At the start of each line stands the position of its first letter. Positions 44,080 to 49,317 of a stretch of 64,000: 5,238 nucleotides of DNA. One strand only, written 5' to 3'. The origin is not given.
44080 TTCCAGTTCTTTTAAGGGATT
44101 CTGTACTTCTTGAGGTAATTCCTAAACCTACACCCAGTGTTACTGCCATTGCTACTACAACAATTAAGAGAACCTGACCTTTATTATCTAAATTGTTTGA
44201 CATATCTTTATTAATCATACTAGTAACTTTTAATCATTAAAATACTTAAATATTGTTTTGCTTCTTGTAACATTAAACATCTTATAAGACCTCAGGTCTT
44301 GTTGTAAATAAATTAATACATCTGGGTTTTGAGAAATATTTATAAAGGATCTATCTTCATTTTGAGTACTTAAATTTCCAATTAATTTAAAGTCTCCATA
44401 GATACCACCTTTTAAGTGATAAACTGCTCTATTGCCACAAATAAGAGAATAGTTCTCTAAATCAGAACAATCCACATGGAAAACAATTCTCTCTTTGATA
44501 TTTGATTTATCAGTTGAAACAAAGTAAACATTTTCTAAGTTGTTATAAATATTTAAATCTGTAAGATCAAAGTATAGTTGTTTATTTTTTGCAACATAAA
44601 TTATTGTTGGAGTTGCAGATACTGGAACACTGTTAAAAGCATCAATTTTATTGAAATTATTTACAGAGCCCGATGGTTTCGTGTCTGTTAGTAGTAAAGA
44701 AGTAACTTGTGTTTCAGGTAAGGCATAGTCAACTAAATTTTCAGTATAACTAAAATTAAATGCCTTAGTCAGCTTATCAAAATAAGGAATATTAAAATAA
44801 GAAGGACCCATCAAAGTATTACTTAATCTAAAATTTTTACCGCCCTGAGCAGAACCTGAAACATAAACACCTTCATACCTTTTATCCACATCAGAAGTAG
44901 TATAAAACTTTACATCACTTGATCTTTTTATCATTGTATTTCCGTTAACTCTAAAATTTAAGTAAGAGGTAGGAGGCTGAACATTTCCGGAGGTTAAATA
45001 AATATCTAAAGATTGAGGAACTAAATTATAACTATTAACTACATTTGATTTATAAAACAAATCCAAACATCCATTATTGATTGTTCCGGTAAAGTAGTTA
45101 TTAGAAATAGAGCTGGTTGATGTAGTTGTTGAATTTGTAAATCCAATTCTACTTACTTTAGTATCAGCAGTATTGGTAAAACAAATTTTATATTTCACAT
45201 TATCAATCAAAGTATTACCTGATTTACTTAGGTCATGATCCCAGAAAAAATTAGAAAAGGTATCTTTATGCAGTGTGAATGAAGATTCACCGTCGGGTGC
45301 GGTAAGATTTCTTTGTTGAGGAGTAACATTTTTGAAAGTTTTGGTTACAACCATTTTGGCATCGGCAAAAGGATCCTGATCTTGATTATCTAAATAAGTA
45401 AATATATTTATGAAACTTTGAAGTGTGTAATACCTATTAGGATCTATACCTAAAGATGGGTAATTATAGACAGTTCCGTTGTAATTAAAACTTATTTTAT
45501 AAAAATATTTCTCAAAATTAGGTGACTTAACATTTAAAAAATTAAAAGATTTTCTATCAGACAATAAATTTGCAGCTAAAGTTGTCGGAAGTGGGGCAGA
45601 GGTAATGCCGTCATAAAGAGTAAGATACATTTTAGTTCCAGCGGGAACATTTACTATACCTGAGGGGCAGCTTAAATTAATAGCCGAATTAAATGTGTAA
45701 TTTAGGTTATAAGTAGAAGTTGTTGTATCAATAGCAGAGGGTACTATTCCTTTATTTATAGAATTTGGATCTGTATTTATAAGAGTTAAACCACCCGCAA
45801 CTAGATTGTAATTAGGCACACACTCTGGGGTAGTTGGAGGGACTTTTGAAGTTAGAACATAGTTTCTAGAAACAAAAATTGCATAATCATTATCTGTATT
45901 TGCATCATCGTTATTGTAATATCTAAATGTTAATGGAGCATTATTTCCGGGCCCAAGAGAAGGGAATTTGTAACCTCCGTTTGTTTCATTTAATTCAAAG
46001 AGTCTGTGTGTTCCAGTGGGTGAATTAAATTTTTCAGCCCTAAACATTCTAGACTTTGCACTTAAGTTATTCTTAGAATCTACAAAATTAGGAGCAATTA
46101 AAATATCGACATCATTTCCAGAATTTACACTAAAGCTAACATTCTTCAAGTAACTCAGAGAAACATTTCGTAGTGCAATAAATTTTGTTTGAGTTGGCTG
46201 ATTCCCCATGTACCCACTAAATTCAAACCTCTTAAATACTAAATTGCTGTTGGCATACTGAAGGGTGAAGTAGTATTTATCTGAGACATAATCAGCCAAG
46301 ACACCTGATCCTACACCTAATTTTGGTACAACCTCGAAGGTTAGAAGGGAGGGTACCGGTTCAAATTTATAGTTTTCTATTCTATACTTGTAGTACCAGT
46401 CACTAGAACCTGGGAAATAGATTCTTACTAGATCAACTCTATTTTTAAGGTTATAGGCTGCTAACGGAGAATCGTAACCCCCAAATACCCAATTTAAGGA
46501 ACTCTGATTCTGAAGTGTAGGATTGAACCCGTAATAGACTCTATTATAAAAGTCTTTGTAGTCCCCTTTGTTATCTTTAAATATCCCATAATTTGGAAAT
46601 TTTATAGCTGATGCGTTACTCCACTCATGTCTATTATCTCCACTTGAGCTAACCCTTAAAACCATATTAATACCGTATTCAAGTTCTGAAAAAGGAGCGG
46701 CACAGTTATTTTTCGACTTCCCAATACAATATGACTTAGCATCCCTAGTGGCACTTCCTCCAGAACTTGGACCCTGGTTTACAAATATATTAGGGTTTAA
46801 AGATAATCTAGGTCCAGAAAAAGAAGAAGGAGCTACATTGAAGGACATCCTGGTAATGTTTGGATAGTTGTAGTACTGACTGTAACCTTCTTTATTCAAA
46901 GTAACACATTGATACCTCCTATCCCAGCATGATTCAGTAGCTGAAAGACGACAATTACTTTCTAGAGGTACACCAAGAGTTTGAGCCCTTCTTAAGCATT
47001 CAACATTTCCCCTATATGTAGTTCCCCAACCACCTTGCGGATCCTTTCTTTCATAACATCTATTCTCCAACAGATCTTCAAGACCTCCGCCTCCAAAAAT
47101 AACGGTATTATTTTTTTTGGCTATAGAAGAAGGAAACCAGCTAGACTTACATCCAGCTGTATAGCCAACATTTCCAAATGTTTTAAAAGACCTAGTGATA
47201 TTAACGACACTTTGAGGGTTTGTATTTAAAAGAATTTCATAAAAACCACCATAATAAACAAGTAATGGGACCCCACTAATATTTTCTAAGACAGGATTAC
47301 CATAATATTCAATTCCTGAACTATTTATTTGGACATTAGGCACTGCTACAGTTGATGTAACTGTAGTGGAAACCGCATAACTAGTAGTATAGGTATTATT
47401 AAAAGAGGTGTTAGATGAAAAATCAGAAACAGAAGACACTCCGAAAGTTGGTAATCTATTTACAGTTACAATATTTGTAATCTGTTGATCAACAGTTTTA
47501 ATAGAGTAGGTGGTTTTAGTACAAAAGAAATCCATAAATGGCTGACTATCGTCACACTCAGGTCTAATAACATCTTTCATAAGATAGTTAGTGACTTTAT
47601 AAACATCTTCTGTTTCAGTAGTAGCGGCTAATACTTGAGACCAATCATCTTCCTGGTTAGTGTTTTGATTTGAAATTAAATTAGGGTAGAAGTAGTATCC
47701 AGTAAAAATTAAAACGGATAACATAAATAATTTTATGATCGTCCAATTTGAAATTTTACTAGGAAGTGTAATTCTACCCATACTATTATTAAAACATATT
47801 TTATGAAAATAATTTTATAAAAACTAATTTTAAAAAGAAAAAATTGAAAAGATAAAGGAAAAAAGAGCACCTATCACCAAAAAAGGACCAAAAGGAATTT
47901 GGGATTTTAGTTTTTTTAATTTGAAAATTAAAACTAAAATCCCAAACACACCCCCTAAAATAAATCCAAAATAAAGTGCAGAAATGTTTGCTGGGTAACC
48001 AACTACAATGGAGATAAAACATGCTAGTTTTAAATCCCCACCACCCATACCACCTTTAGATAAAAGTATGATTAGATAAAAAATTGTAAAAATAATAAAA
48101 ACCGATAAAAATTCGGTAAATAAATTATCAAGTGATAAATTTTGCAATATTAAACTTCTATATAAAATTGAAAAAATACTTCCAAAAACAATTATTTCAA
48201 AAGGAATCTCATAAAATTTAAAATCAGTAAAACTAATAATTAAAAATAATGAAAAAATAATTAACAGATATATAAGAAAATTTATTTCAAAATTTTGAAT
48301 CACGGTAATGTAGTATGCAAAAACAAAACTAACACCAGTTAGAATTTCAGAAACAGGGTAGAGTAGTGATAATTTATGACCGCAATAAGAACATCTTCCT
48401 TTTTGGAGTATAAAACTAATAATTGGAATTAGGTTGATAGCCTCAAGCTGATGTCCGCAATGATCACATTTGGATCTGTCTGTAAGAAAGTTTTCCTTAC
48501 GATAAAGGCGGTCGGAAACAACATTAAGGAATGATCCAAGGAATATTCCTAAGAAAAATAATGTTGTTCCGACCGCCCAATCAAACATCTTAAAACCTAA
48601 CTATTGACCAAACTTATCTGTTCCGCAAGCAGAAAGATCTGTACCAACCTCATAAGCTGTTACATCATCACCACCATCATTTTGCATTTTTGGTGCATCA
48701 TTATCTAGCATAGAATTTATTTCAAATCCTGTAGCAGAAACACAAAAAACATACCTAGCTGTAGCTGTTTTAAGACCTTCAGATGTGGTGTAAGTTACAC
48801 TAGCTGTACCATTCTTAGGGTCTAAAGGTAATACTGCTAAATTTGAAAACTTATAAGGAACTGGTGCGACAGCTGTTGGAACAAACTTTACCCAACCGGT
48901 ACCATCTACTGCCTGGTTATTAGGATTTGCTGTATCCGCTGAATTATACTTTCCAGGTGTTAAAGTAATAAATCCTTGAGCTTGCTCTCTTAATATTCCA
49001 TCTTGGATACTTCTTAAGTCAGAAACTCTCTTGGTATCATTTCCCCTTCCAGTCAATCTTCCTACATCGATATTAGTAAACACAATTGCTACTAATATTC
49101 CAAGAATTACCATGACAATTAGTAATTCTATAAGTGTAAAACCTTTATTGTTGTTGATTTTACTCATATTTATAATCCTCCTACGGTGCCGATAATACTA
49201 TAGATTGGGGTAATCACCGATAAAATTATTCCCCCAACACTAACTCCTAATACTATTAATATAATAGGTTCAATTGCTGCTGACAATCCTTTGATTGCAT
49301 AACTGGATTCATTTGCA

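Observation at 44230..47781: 1183-aa low-complexity surface protein embedded in the type IV pilus operon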

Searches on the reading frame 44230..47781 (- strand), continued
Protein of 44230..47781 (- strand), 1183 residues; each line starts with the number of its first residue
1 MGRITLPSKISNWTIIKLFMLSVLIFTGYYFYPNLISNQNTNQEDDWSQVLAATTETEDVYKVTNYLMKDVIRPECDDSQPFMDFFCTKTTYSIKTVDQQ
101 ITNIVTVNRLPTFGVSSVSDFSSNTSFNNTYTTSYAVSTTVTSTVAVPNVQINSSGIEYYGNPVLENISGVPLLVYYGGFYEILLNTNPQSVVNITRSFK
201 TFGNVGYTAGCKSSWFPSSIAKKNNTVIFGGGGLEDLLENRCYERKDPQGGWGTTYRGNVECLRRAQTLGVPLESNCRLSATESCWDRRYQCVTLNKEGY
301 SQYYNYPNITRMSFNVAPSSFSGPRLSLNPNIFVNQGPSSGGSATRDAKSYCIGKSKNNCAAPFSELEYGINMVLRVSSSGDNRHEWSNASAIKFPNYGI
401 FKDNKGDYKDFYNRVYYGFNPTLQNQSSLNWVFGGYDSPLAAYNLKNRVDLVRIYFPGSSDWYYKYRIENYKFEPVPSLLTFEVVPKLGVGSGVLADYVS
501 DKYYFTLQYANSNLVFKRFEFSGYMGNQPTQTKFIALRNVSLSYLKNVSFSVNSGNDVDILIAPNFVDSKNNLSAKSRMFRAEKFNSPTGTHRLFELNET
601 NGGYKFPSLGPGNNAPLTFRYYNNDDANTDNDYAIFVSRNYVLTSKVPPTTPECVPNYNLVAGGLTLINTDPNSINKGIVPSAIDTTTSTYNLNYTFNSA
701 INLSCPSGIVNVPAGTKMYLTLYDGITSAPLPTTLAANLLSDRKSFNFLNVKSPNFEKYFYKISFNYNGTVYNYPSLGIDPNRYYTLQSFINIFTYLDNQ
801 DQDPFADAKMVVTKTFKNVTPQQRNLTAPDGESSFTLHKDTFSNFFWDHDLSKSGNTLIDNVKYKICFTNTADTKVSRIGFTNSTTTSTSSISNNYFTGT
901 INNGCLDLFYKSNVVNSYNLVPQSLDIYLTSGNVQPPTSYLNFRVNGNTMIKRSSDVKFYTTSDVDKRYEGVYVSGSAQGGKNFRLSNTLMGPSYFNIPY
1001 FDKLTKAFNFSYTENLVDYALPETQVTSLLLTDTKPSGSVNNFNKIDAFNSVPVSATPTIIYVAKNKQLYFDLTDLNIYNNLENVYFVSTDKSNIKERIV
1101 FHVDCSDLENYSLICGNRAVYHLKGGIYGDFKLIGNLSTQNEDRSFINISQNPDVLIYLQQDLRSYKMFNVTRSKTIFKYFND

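Call 99: fold_search(model_id=the predicted structure, library=viral)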
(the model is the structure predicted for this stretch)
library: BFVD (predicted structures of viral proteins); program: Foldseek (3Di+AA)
matches with E <= 10: 601; with E <= 0.001: 30
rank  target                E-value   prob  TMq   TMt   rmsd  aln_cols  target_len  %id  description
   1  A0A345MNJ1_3          3.3e-08  0.94  0.10  0.10  38.3      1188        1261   10  (no name in the UniProt tables at hand)
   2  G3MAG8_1              6.7e-08  0.99  0.14  0.17  31.6      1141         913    8  Gp427 [Bacillus phage G]
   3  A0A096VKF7            9.7e-08  0.99  0.12  0.17  29.7       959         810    9  Tail tubular protein B [Synechococcus phage S-CBP1]
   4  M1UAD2                9.7e-08  0.72  0.09  0.11  39.7      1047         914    8  Tail tubular protein B [Cyanophage SS120-1]
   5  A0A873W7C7            1.8e-07  0.99  0.16  0.21  29.2      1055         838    8  Tail tubular protein B [Pseudomonas phage BUCT553]
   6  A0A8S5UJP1            3.4e-06  0.92  0.12  0.18  21.9       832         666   10  Uncharacterized protein [Podoviridae sp. ct9A73]
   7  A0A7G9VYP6            3.8e-06  1.00  0.15  0.18  23.4       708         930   10  Tail tubular protein B [Acinetobacter phage Aristophanes]
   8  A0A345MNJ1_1          4.2e-06  0.89  0.13  0.12  30.1      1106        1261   10  (no name in the UniProt tables at hand)
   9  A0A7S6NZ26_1          4.5e-06  0.89  0.13  0.12  34.1      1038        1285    9  (no name in the UniProt tables at hand)
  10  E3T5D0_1              4.7e-06  0.97  0.15  0.21  28.0       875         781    8  DUF2341 domain-containing protein [Cafeteria roenbergensis virus (strain BV-PW1)]
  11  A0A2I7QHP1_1          5.5e-06  0.16  0.05  0.06  34.0      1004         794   10  Putative virion structural protein [Vibrio phage Aphrodite1]
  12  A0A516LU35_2          1.0e-05  0.96  0.10  0.12  20.3       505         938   10  (no name in the UniProt tables at hand)
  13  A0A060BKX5            1.1e-05  0.98  0.16  0.23  25.1       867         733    8  Phage tail protein [Podophage Lau218]
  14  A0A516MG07            1.2e-05  0.96  0.14  0.18  25.6       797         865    9  (no name in the UniProt tables at hand)
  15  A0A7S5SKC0            2.1e-05  0.72  0.10  0.13  33.9       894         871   10  (no name in the UniProt tables at hand)
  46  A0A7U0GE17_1          3.7e-03  0.38  0.08  0.08  18.8       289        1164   12  (no name in the UniProt tables at hand)
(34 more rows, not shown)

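Call 105: find_encoding_contigs(protein=P0012, flank=9000, max_places=1)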
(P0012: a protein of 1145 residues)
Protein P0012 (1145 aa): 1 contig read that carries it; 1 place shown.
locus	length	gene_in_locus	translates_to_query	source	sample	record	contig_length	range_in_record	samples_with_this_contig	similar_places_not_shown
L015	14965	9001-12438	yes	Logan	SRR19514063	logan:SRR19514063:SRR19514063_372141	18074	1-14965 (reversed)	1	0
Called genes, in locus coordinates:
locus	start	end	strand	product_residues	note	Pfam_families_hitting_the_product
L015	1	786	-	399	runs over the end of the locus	PF03734:YkuD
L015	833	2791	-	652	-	PF02518:HATPase_c, PF00204:DNA_gyraseB, PF01751:Toprim, PF00986:DNA_gyraseB_C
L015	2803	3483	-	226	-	PF13177:DNA_pol3_delta2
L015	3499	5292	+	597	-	PF05157:MshEN, PF00437:T2SSE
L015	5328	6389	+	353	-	PF00437:T2SSE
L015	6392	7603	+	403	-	PF28597:T2SSF_N, PF00482:T2SSF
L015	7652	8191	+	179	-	-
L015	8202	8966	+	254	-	PF06750:A24_N_bact, PF01478:Peptidase_A24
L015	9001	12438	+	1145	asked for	-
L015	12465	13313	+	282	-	-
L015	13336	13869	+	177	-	PF07963:N_methyl (weak)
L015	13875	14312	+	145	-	PF07963:N_methyl (weak)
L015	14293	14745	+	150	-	-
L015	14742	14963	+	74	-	?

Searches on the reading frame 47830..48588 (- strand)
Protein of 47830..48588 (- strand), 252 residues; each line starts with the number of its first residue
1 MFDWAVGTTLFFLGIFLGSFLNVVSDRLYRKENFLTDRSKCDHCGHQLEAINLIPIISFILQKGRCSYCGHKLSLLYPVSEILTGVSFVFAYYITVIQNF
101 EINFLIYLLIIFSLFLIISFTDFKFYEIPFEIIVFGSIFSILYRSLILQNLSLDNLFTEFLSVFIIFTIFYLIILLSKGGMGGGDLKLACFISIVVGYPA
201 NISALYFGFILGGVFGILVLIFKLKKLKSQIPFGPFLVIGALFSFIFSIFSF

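Call 5: search_protein_families(library=pfam, proteins=[window:47830-48588:-], max_evalue=0.1)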
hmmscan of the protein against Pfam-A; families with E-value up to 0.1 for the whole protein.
window:47830-48588:- (252 aa): 7 families
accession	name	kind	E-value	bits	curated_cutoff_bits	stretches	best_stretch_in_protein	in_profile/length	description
PF06750.18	A24_N_bact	-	1.4e-28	99.2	23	1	13-93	2-82/84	Bacterial Peptidase A24 N-terminal domain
PF01478.23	Peptidase_A24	-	2.1e-13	51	26.5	1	109-217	1-104/104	Type IV leader peptidase family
PF06467.20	zf-FCS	-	0.0067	16.7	22.4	0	37-48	3-14/39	MYM-type Zinc finger with FCS sequence motif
PF13248.11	Zn_ribbon_3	-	0.024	14.5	27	0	65-73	4-12/26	zinc-ribbon domain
PF12773.13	DZR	-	0.035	14.7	27.3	1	37-74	11-35/45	Double zinc ribbon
PF14803.11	Zn_ribbon_Nudix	-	0.069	13.5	25.6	0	66-78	3-15/34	Nudix N-terminal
PF13240.11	Zn_Ribbon_1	-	0.071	13.4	25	0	66-73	16-23/23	zinc-ribbon domain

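Call 6: search_protein_families(library=ncbifam, proteins=[window:47830-48588:-], max_evalue=0.1)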
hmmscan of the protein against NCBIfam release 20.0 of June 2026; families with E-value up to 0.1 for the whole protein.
window:47830-48588:- (252 aa): 3 families
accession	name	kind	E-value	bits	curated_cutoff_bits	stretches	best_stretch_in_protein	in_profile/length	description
TIGR04104.1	cxxc_20_cxxc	subfamily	8.9e-05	22.8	45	1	40-121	2-83/93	TIGR04104 family putative zinc finger protein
NF001606.0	PRK00398.1-3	equivalog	0.034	14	72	0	65-73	21-29/44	DNA-directed RNA polymerase subunit P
TIGR02605.1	CxxC_CxxC_SSSS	subfamily_domain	0.094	12.8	31.3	0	40-51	7-18/52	FmdB family zinc ribbon protein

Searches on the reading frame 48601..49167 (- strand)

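Call 5: search_protein_families(library=pfam, proteins=[window:48601-49167:-], max_evalue=0.1)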
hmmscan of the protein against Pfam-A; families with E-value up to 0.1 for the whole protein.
window:48601-49167:- (188 aa): 1 family
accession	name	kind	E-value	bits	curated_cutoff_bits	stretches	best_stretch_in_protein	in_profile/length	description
PF07963.17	N_methyl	-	1.3e-10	40.8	21.2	1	5-30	2-27/27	Prokaryotic N-terminal methylation motif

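Call 6: search_protein_families(library=ncbifam, proteins=[window:48601-49167:-], max_evalue=0.1)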
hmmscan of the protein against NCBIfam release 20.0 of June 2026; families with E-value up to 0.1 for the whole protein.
window:48601-49167:- (188 aa): 13 families
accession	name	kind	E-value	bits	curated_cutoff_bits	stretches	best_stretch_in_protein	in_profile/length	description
TIGR02532.1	IV_pilin_GFxxxE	domain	4.2e-09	35.9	16.3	1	8-29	2-23/24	prepilin-type N-terminal cleavage/methylation domain-containing protein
TIGR01710.1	typeII_sec_gspG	equivalog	1.7e-06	28.1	88.85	1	8-56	1-47/134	type II secretion system major pseudopilin GspG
TIGR01708.2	typeII_sec_gspH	equivalog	6.1e-06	26.3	80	1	8-32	2-26/169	type II secretion system minor pseudopilin GspH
NF041775.1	typeIV_PilA_Myxo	equivalog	8.9e-06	25.8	400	1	6-33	9-36/214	type IV pilin protein PilA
NF040999.1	pilin_ComGC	equivalog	1.1e-05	25.5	75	1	8-33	2-27/84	competence type IV pilus major pilin ComGC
NF041013.1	T4P_ComGE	equivalog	4.1e-05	23.6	49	1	5-33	1-29/83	competence type IV pilus minor pilin ComGE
NF007862.0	PRK10574.1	equivalog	0.00043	20.4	138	1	5-29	2-26/145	prepilin peptidase-dependent pilin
NF040982.1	ComGD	equivalog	0.0016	18.9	70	1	7-31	1-25/139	competence type IV pilus minor pilin ComGD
TIGR02596.1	TIGR02596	subfamily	0.0016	18.6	70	1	10-31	1-22/196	Verru_Chthon cassette protein D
NF007800.0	PRK10506.1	equivalog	0.0017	18.2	158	1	3-27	4-28/163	prepilin peptidase-dependent protein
TIGR02599.1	TIGR02599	subfamily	0.0052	16.1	256.5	1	9-50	1-41/361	Verru_Chthon cassette protein C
NF041002.1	pilin_ComGF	equivalog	0.022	15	80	1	7-32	1-26/139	competence type IV pilus minor pilin ComGF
NF038304.1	EPS_HpsC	equivalog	0.025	14.1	200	1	4-26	17-39/318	hormogonium polysaccharide secretion pseudopilin HpsC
